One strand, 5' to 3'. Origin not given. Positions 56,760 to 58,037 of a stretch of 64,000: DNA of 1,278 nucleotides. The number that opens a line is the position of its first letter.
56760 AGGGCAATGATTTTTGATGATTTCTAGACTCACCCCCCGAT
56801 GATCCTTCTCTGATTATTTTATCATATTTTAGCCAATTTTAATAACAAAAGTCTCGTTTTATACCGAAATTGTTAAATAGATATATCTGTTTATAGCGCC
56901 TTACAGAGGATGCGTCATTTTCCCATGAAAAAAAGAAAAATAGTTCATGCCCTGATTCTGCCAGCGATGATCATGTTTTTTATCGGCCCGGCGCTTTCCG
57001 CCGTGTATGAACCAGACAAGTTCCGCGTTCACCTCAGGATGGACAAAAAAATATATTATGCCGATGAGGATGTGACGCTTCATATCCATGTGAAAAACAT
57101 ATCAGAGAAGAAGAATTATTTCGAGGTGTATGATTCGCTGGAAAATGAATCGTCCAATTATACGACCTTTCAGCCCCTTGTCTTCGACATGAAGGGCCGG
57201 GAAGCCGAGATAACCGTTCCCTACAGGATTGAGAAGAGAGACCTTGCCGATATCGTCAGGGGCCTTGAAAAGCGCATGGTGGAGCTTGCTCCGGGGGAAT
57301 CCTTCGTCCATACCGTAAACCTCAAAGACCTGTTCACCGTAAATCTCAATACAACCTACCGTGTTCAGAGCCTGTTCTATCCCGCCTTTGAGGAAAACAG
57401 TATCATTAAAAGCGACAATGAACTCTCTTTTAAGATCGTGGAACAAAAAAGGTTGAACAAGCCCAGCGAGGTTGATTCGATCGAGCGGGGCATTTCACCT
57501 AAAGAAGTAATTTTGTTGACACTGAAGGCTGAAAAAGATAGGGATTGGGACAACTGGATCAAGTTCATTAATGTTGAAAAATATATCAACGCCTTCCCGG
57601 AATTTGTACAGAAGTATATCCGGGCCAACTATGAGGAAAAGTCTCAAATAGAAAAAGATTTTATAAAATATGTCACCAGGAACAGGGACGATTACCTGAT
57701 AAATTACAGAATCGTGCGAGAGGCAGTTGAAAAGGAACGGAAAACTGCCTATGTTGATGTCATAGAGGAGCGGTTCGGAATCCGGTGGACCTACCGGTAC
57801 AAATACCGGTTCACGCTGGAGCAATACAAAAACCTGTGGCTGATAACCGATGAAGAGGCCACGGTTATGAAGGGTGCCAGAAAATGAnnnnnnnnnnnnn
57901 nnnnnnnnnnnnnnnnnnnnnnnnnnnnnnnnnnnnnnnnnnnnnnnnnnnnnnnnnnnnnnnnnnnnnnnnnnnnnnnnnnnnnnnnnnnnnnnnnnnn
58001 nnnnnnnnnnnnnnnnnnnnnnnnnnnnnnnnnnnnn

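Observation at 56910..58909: Isolated fliM translationally coupled to a secreted hypothetical protein, with no other flagellar genes nearby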

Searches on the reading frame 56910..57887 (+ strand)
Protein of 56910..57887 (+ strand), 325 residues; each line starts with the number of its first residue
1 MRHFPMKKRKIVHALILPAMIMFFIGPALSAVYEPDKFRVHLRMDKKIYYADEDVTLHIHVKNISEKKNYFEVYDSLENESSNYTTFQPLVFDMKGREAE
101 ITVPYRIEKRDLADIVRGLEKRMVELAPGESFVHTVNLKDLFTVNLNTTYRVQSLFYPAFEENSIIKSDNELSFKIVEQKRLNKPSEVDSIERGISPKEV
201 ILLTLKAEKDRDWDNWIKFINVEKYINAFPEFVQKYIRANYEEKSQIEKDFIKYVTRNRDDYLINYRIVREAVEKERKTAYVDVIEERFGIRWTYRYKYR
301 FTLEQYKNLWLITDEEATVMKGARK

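Call 6: search_protein_families(library=pfam, proteins=[window:56910-57887:+], max_evalue=0.01)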
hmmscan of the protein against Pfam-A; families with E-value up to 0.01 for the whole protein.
window:56910-57887:+ (325 aa): 0 families

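Call 7: search_protein_families(library=ncbifam, proteins=[window:56910-57887:+], max_evalue=0.01)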
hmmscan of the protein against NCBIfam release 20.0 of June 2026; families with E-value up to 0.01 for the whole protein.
window:56910-57887:+ (325 aa): 0 families

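Call 9: find_encoding_contigs(protein=window:56910-57887:+, flank=10000, max_places=6)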
Protein window:56910-57887:+ (325 aa): no gene with exactly this product is on record in the collection.

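Call 10: find_homologous_proteins(query=window:56925-57887:+, max_evalue=0.001)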
Query window:56925-57887:+ (320 aa): 65 proteins with E <= 0.001 among 1175 candidates.
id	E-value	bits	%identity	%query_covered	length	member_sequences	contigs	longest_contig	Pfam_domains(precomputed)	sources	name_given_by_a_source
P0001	5.8e-192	655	91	100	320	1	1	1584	-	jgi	jgi:hypothetical protein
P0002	2.7e-189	646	89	100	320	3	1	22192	-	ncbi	-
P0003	6.0e-168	576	81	100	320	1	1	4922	-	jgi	jgi:hypothetical protein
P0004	7.2e-166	569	77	100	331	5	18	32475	-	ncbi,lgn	-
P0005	3.1e-165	567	78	100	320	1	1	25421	-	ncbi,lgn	-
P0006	1.6e-164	565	81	94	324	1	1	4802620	-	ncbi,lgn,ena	-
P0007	1.1e-163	562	76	98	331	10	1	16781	-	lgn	-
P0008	7.7e-163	559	76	100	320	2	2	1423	-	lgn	-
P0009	1.2e-159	549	78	100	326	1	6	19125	-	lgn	-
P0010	1.4e-148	512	71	99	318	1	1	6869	-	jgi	jgi:hypothetical protein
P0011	1.5e-144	499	68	100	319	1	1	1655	-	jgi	jgi:hypothetical protein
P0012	1.1e-140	486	68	98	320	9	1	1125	-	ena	-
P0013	3.0e-139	482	66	100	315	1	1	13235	-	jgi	jgi:hypothetical protein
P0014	3.6e-139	481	67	98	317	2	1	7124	-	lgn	-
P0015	9.1e-139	480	68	100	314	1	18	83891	-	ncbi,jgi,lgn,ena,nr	ncbi:MAG TPA: hypothetical protein PK307_08110 [Spirochaetota bacterium]|nr:hypothetical protein [Sp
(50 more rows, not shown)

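Call 28: predict_structure(alignment_id=A1)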
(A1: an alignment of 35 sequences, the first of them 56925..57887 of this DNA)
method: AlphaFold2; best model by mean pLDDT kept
length: 320 residues; sequences in the alignment: 35
mean_pLDDT: 82.8   pTM: 0.49
mean pLDDT of the five models: 82.8, 82.7, 81.6, 80.6, 79.7
residues with pLDDT >= 90: 112; 70-90: 166; 50-70: 28; < 50: 14
segments of 3 or more residues with pLDDT < 50: 176-186, 318-320
pLDDT, mean of each block of 10 residues (from residue 1): 64 72 69 94 87 95 89 63 90 82 74 84 93 90 92 83 94 59 52 92 90 87 88 85 87 82 90 91 82 92 88 67
secondary structure, 60 per line:
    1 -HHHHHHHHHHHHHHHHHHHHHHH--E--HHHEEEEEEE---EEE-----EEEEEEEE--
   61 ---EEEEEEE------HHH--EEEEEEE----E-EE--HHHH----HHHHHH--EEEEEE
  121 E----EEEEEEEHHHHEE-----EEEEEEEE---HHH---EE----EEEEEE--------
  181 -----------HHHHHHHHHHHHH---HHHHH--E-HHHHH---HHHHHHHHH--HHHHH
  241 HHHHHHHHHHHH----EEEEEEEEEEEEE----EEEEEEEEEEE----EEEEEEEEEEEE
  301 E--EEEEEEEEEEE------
elements in order: H2-24 E33-39 E43-45 E51-58 E64-70 E82-88 H99-102 H107-112 E115-121 E126-132 H133-136 E144-151 E167-172 H192-204 H208-212 H217-221 H225-233 H236-252 E257-269 E274-284 E289-301 E304-314

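Call 35: search_solved_structures(query=A1, max_evalue=1)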
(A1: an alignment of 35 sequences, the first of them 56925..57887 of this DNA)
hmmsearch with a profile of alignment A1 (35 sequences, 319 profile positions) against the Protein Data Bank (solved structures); distinct sequences matched with E-value up to 1: 82 (the best 60 are shown).
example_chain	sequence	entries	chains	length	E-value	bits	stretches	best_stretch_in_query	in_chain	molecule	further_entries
6bk9_A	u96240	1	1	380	0.023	17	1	28-92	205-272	Visual arrestin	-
6up7_B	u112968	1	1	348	0.056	15.7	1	28-62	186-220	Beta-arrestin-1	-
8as2_A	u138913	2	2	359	0.062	15.6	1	28-62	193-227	Beta-arrestin-1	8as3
9uyn_A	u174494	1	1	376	0.062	15.6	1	28-62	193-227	Beta-arrestin-1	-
9uyh_A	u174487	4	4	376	0.064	15.5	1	28-62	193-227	Beta-arrestin-1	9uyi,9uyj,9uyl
9uco_A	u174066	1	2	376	0.064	15.5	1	28-62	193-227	Beta-arrestin-1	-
9ijr_C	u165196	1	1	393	0.065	15.5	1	28-62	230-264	Beta-arrestin-1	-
22gk_A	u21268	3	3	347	0.066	15.5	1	28-62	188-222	Beta-arrestin-1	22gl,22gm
9zzo_C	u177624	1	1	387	0.067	15.5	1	28-62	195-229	Isoform 1B of Beta-arrestin-1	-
8j97_A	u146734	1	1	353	0.067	15.5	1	28-62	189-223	Beta-arrestin-1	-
9bt8_B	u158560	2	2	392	0.067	15.5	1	28-62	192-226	Beta-arrestin-1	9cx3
9dng_A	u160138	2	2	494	0.067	15.5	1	26-62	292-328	Beta-arrestin-1,Soluble cytochrome b562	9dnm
9cx9_A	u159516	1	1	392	0.067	15.5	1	28-62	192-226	Beta-arrestin-1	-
8ja3_B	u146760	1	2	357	0.068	15.5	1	28-62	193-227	Beta-arrestin-1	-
8jaf_A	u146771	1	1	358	0.069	15.5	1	28-62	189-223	Beta-arrestin-1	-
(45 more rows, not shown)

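Call 37: find_homologous_proteins(query=A1, max_evalue=0.001)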
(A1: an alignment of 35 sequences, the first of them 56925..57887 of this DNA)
Query A1 (35 sequences) (320 aa, profile of the alignment): 76 proteins with E <= 0.001 among 4870 candidates.
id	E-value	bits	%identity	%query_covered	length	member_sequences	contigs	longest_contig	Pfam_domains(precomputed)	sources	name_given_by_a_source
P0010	1.9e-149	515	71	99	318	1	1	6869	-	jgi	jgi:hypothetical protein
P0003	5.6e-149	514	81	100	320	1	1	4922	-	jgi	jgi:hypothetical protein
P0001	2.2e-148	512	91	100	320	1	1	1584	-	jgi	jgi:hypothetical protein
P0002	1.3e-147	509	89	100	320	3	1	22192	-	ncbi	-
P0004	3.9e-147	508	77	100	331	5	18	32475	-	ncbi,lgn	-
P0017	9.2e-147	506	65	98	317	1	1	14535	-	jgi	jgi:hypothetical protein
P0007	1.5e-146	506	76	98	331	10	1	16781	-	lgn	-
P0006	3.8e-146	504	81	94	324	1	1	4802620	-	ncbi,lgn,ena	-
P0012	7.2e-146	503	68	98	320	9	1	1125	-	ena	-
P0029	8.2e-146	503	63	98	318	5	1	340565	-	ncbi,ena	-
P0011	1.4e-145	502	68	100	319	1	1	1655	-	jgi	jgi:hypothetical protein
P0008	1.7e-145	502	76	100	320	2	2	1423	-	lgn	-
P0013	2.3e-145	502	66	100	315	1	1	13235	-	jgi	jgi:hypothetical protein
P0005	3.4e-145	501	78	100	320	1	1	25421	-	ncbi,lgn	-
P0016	4.2e-145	501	67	100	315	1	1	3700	-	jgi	jgi:hypothetical protein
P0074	4.6e-105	369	40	97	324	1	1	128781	-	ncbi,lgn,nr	ncbi:MAG: hypothetical protein SVZ03_08630 [Spirochaetota bacterium]|nr:hypothetical protein [Spiroc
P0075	6.6e-81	290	34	92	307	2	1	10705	-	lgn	-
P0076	1.4e-79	286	32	97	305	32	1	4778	-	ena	-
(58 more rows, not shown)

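Call 45: search_protein_representatives(alignment_id=A1)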
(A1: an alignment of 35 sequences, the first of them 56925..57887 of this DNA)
Query: 35 sequences, 319 profile positions. Proteins with E-value up to 0.001 (for the whole library): 354; up to 1e-10: 213; up to 1e-30: 91. The best 150 are listed.
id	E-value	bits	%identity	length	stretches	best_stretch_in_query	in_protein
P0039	2.4e-139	480.3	-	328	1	4-317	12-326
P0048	2.9e-125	434.0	-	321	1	1-319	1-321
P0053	1.3e-120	418.7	-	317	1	5-315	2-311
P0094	3.6e-113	394.3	-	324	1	21-318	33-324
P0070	4.1e-112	390.8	-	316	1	7-318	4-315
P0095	1.4e-110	385.7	-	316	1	11-319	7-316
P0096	5.9e-109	380.4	-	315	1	4-319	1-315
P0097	1.2e-108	379.4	-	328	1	10-317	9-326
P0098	4.9e-106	370.9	-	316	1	11-318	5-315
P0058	1.5e-105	369.2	-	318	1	10-317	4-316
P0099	4.5e-105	367.7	-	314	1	9-319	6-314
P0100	2.9e-103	361.7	-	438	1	28-316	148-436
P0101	1.2e-101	356.4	-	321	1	12-318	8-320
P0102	2.9e-100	351.9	-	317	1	1-319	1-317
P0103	4.0e-100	351.4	-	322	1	7-317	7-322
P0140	1.5e-45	172.1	-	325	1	33-313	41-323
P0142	1.6e-43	165.4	-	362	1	20-316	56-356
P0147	1.1e-39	152.8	-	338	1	6-312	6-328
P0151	2.3e-38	148.5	-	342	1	29-315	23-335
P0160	2.0e-35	138.8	-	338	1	26-315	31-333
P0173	4.6e-32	127.8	-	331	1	4-314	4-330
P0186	1.2e-27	113.3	-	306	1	16-315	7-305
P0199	1.0e-24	103.6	-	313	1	10-311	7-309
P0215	8.6e-21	90.7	-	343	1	4-317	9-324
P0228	1.0e-17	80.7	-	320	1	14-314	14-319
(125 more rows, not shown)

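Call 63: list_cluster_members(proteins=[P0140, P0142, P0147, P0151, P0160, P0173, P0186, P0199, P0215, P0228])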
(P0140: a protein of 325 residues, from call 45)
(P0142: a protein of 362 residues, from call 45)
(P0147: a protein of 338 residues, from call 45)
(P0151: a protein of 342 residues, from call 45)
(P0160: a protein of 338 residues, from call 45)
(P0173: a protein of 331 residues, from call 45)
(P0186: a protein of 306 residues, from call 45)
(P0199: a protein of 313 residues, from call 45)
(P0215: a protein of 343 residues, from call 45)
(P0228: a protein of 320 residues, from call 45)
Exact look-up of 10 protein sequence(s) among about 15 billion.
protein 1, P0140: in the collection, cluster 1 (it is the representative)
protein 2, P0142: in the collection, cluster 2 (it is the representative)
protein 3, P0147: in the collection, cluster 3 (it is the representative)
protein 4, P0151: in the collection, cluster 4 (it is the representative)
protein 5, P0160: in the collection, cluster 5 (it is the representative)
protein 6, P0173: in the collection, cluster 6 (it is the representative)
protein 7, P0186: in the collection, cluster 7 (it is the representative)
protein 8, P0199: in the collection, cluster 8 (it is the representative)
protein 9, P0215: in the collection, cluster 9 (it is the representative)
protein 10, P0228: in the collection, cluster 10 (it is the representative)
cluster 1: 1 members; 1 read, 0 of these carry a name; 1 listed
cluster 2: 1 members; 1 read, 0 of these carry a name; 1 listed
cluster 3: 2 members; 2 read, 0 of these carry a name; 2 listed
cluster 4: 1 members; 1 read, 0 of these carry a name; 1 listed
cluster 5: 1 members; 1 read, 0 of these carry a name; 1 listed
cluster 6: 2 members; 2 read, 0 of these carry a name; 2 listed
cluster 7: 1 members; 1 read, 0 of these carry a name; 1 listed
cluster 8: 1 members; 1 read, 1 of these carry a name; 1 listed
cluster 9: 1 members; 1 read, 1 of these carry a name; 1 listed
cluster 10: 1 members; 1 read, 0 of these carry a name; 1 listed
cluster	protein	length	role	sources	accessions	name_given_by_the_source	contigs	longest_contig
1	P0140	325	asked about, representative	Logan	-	-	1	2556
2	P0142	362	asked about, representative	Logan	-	-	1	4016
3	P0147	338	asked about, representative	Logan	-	-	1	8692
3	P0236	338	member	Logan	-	-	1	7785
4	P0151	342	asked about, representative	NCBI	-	-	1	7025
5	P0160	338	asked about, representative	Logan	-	-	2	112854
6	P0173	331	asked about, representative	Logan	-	-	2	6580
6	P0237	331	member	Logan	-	-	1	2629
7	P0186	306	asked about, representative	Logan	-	-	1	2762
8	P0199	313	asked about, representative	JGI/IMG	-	hypothetical protein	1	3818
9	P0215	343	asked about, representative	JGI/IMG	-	hypothetical protein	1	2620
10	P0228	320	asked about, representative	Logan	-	-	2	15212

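Call 72: fold_search(model_id=the predicted structure, library=pdb)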
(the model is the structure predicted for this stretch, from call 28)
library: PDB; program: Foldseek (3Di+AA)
matches with E <= 10: 1447; with E <= 0.001: 59
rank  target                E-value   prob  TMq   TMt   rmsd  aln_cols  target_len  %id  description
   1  9lql_C                2.2e-05  1.00  0.24  0.11  15.4       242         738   14  Structure of STG-hydrolyzing beta-glucosidase 1 (PSTG1) complexed with heptyl 1-thio-beta-D-glucopyranoside (released 2026-02-04)
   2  7ms2_B                2.3e-05  1.00  0.24  0.11  15.5       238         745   15  Three-dimensional structure of a GH3 Beta-glucosidase from Clostridium thermocellum in complex with glycerol (released 2022-05-18)
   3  7ms2_A                2.4e-05  1.00  0.24  0.11  14.5       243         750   13  Three-dimensional structure of a GH3 Beta-glucosidase from Clostridium thermocellum in complex with glycerol (released 2022-05-18)
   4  9lql_D                2.9e-05  1.00  0.24  0.11  15.4       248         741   13  Structure of STG-hydrolyzing beta-glucosidase 1 (PSTG1) complexed with heptyl 1-thio-beta-D-glucopyranoside (released 2026-02-04)
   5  9lql_A                5.0e-05  1.00  0.24  0.11  15.1       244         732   14  Structure of STG-hydrolyzing beta-glucosidase 1 (PSTG1) complexed with heptyl 1-thio-beta-D-glucopyranoside (released 2026-02-04)
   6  9lql_B                7.0e-05  1.00  0.24  0.11  14.7       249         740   12  Structure of STG-hydrolyzing beta-glucosidase 1 (PSTG1) complexed with heptyl 1-thio-beta-D-glucopyranoside (released 2026-02-04)
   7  8j9f_B                9.3e-05  1.00  0.23  0.11  15.4       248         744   14  Structure of STG-hydrolyzing beta-glucosidase 1 (PSTG1) (released 2024-04-10)
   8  8xrt_F                1.0e-04  1.00  0.22  0.10   6.8       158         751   13  The crystal structure of a GH3 enzyme CcBgl3B (released 2024-04-10)
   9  8j9f_C                1.0e-04  1.00  0.24  0.11  14.7       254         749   12  Structure of STG-hydrolyzing beta-glucosidase 1 (PSTG1) (released 2024-04-10)
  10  8xrt_B                1.2e-04  1.00  0.22  0.10   6.8       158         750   13  The crystal structure of a GH3 enzyme CcBgl3B (released 2024-04-10)
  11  8j9f_A                1.4e-04  1.00  0.24  0.11  15.3       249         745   14  Structure of STG-hydrolyzing beta-glucosidase 1 (PSTG1) (released 2024-04-10)
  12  8xrt_A                1.5e-04  1.00  0.22  0.11   6.8       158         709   13  The crystal structure of a GH3 enzyme CcBgl3B (released 2024-04-10)
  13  9vxg_A                1.8e-04  1.00  0.28  0.64   3.8       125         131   14  ROS-Sensing Transcription Factor YchJ Regulates the RssB-RpoS Pathway to Protect Salmonella Against Oxidative Attack b (released 2025-08-06)
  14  3ub1_B                1.9e-04  0.99  0.18  0.23  21.3       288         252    9  Ntf2 like protein involved in plasmid conjugation (released 2012-02-08)
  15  2x3b_A                2.1e-04  1.00  0.28  0.31  17.4       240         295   14  AsaP1 inactive mutant E294A, an extracellular toxic zinc metalloendopeptidase (released 2011-02-02)
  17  7o21_A                2.3e-04  0.99  0.27  0.31  24.7       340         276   10  Structure of Bdellovibrio bacteriovorus Bd1075 (released 2021-04-21)
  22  3ub1_C                2.8e-04  0.98  0.19  0.23  21.3       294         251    8  Ntf2 like protein involved in plasmid conjugation (released 2012-02-08)
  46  3ub1_D                5.8e-04  0.96  0.18  0.22  21.5       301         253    9  Ntf2 like protein involved in plasmid conjugation (released 2012-02-08)
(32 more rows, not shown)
